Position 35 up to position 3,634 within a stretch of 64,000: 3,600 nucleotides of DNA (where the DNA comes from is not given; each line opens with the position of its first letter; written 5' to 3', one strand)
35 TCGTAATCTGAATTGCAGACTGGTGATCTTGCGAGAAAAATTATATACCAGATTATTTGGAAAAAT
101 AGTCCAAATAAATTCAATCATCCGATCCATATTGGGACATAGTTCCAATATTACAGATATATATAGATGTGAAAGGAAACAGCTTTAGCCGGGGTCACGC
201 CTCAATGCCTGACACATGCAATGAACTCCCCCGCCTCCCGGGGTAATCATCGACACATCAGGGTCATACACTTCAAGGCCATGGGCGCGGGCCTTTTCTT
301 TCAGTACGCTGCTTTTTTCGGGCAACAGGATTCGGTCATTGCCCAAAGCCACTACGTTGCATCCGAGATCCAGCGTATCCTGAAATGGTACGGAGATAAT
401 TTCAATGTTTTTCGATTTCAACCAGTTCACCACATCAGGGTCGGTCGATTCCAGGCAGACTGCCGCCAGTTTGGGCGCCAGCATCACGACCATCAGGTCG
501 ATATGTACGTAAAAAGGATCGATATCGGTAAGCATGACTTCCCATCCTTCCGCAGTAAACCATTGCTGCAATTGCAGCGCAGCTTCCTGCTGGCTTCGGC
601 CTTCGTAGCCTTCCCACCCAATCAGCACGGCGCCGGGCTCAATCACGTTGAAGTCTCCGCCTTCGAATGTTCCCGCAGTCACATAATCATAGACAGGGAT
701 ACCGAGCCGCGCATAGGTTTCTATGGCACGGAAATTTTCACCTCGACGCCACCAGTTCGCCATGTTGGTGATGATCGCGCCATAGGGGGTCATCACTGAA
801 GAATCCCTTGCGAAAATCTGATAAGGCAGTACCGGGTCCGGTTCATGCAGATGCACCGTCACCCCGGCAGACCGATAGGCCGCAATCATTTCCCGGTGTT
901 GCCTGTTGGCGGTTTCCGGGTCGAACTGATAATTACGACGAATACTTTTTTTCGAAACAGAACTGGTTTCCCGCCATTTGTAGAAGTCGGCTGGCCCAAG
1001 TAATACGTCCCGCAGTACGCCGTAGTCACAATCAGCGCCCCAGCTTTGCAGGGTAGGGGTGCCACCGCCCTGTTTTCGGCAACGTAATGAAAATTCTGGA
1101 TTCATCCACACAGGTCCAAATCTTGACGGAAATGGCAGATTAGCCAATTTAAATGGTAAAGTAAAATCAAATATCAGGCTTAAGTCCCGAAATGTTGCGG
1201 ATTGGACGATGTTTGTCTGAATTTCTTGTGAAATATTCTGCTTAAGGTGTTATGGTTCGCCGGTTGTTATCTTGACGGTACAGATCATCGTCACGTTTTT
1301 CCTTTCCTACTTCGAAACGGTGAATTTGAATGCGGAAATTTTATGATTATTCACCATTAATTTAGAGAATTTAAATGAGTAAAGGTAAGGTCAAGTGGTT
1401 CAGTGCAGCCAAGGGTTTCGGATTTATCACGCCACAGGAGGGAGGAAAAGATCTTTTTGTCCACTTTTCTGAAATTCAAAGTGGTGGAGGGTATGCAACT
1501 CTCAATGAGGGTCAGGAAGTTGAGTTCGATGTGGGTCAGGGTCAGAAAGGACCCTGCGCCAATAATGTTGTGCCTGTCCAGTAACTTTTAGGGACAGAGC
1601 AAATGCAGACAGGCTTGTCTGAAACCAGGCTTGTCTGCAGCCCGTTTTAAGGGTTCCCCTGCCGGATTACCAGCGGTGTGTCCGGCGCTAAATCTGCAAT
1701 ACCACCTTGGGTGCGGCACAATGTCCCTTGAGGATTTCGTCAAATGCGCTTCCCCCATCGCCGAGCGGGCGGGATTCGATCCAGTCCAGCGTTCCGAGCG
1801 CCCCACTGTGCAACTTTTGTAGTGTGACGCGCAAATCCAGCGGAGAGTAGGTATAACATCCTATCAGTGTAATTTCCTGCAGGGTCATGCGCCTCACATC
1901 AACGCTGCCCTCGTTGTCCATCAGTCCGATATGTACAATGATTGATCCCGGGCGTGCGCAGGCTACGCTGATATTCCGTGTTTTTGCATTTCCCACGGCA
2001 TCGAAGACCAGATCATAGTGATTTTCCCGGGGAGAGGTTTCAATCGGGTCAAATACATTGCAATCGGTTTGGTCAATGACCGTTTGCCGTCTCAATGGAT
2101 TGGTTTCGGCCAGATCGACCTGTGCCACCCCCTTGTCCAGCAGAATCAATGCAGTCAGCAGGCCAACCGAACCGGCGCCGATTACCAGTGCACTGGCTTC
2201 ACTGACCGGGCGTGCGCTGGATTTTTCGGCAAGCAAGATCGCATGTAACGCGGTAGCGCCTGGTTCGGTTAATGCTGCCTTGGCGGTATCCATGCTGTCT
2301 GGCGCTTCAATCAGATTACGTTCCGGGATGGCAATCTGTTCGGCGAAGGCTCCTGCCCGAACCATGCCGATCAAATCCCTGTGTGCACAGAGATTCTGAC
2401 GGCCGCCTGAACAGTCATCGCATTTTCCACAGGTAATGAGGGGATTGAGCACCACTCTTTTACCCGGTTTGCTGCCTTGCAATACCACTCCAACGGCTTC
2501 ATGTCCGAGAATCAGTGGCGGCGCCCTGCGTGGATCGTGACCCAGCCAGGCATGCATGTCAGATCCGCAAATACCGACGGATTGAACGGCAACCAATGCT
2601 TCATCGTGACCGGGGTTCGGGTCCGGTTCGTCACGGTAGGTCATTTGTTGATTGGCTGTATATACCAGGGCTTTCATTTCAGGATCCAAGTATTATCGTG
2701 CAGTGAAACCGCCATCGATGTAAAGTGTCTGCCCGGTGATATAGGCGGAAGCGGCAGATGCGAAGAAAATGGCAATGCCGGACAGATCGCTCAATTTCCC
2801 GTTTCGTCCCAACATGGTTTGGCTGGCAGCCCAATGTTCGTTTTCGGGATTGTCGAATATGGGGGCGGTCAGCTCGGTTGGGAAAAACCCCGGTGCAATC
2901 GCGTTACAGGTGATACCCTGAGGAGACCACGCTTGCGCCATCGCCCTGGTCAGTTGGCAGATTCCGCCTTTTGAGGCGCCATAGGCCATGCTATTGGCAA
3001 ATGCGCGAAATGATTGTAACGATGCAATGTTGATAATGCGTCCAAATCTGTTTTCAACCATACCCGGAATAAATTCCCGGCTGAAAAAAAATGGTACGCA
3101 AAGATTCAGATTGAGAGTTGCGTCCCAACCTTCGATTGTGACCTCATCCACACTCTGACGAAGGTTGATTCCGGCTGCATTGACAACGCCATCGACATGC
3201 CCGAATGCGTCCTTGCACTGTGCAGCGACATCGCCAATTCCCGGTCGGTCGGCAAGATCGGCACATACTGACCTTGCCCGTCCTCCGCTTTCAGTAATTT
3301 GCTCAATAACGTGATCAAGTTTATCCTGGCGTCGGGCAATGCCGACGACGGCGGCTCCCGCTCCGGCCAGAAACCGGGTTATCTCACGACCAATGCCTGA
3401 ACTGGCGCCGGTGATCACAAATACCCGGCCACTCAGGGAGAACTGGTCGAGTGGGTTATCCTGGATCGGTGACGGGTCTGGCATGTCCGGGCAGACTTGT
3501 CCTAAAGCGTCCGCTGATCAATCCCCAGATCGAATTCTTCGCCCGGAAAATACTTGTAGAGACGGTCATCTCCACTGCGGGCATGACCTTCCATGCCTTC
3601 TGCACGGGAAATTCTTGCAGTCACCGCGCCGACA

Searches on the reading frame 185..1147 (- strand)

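Call 99: search_protein_families(library=pfam, proteins=[window:185-1147:-])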
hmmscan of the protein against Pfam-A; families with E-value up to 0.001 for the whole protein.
window:185-1147:- (320 aa): 2 families
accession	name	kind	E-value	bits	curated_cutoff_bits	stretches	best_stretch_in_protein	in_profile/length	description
PF19420.4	DDAH_eukar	-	9.6e-21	74.7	23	1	66-313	14-288/291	N,N dimethylarginine dimethylhydrolase, eukaryotic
PF02274.22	ADI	-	1e-15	58.1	22.8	2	239-317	293-377/377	Arginine deiminase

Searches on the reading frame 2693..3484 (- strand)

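Call 99: search_protein_families(library=pfam, proteins=[window:2693-3484:-])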
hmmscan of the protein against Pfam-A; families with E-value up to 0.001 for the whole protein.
window:2693-3484:- (263 aa): 5 families
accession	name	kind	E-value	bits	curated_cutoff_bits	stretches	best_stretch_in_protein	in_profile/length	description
PF13561.12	adh_short_C2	-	1.4e-55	188.9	27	1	26-261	1-236/236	Enoyl-(Acyl carrier protein) reductase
PF00106.31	adh_short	-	2.9e-51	174.2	26.6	1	21-212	2-193/195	short chain dehydrogenase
PF08659.16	KR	-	5e-12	46.5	22.6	1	22-124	3-109/180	KR domain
PF01370.27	Epimerase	-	0.00022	21.2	20.9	1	23-108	2-76/240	NAD dependent epimerase/dehydratase family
PF13460.12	NAD_binding_10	-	0.0003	21.1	27.2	1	26-160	1-103/184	NAD(P)H-binding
